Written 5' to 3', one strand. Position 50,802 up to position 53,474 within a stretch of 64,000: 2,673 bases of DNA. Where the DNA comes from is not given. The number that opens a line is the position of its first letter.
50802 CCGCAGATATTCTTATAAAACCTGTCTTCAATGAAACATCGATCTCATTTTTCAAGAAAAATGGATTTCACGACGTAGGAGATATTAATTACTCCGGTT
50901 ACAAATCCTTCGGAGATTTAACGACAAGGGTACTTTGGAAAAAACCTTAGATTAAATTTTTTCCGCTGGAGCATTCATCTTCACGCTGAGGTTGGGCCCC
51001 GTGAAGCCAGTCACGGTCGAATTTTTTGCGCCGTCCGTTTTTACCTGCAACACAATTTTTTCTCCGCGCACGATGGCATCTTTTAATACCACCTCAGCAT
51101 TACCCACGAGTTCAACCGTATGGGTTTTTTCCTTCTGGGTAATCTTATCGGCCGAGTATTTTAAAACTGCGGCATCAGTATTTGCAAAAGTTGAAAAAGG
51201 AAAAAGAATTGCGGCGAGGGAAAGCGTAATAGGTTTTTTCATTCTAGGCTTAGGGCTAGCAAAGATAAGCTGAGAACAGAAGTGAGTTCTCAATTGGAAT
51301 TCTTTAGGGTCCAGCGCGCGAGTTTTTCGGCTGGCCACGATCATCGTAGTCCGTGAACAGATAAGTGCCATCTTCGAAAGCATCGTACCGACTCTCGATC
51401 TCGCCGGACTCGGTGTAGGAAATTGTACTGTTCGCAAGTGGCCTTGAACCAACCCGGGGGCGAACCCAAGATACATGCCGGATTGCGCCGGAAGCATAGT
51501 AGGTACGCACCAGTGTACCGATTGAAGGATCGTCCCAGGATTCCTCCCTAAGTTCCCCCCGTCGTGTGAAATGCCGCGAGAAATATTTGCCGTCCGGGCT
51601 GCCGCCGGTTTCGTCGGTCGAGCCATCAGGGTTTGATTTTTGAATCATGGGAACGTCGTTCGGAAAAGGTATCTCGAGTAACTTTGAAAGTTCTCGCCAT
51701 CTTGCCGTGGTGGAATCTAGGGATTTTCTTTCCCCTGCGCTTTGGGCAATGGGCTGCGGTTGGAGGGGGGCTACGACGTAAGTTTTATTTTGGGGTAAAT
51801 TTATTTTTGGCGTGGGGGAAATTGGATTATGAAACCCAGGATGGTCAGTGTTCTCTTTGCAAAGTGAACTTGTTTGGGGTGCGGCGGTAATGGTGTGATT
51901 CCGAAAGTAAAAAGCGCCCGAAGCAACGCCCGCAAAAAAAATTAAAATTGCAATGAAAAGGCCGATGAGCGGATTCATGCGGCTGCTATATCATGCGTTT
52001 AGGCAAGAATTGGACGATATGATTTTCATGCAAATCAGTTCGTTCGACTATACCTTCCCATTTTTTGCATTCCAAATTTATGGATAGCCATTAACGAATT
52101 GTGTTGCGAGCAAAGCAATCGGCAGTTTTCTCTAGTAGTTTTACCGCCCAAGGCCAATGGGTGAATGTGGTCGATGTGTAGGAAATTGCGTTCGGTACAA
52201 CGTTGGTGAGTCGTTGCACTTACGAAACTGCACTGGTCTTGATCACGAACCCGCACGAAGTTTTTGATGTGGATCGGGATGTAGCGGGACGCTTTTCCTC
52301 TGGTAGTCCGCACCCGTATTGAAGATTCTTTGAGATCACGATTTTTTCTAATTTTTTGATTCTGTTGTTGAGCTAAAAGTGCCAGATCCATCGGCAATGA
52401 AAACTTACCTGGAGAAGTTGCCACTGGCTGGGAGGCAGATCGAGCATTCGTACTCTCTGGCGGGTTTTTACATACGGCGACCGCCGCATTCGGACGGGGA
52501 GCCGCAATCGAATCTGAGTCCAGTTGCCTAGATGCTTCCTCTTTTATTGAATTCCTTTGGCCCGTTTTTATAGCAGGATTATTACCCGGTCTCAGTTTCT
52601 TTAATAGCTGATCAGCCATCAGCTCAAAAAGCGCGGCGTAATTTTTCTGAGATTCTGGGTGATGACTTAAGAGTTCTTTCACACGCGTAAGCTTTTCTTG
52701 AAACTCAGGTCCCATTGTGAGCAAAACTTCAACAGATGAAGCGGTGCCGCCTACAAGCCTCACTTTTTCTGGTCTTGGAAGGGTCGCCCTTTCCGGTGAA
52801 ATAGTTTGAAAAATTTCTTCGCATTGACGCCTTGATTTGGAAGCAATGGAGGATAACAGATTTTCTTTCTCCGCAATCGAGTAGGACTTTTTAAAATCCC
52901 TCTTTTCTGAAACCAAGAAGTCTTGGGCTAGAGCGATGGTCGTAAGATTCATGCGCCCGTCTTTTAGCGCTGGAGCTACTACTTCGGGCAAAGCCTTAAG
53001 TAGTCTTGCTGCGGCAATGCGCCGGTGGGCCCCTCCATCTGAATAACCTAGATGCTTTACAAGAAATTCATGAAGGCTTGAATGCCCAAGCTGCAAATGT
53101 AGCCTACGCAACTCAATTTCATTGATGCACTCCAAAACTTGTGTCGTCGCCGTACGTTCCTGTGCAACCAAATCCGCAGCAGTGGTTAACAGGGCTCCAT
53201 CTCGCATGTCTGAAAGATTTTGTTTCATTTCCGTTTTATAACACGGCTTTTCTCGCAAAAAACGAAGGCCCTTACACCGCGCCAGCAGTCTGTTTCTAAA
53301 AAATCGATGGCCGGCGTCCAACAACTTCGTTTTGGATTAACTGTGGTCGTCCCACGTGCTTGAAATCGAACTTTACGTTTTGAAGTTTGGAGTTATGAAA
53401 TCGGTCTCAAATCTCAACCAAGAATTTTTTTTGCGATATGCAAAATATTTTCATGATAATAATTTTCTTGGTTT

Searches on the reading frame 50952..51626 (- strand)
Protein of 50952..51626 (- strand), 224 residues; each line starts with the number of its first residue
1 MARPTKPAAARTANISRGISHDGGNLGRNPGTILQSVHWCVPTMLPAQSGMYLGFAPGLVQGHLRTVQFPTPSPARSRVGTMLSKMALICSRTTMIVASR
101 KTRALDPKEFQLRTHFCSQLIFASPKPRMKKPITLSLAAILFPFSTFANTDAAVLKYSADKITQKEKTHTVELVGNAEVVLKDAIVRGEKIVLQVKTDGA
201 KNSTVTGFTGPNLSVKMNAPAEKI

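Call 10: search_protein_families(library=pfam, proteins=[window:50952-51626:-], max_evalue=0.01)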
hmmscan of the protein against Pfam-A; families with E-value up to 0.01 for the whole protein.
window:50952-51626:- (224 aa): 1 family
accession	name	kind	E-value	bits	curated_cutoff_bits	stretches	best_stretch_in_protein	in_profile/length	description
PF03968.19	LptD_N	-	0.00032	21.3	20.4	1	158-197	72-111/113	LptA/(LptD N-terminal domain) LPS transport protein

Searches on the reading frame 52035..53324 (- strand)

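Call 10: search_protein_families(library=pfam, proteins=[window:52035-53324:-], max_evalue=0.01)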
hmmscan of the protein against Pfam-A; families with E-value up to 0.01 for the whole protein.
window:52035-53324:- (429 aa): 3 families
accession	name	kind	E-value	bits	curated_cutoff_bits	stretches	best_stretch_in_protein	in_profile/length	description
PF01844.29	HNH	-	4.3e-07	30.4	21.4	1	374-407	2-39/47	HNH endonuclease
PF14279.12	HNH_5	-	0.00013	22.3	27.5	1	378-410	10-41/56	HNH endonuclease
PF02720.22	DUF222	-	0.0006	19.7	24.4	1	49-137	4-92/306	Domain of unknown function (DUF222)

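Call 94: search_protein_families(library=padloc, proteins=[window:52035-53324:-], max_evalue=0.001)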
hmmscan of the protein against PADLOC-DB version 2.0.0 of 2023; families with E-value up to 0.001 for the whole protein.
window:52035-53324:- (429 aa): 0 families
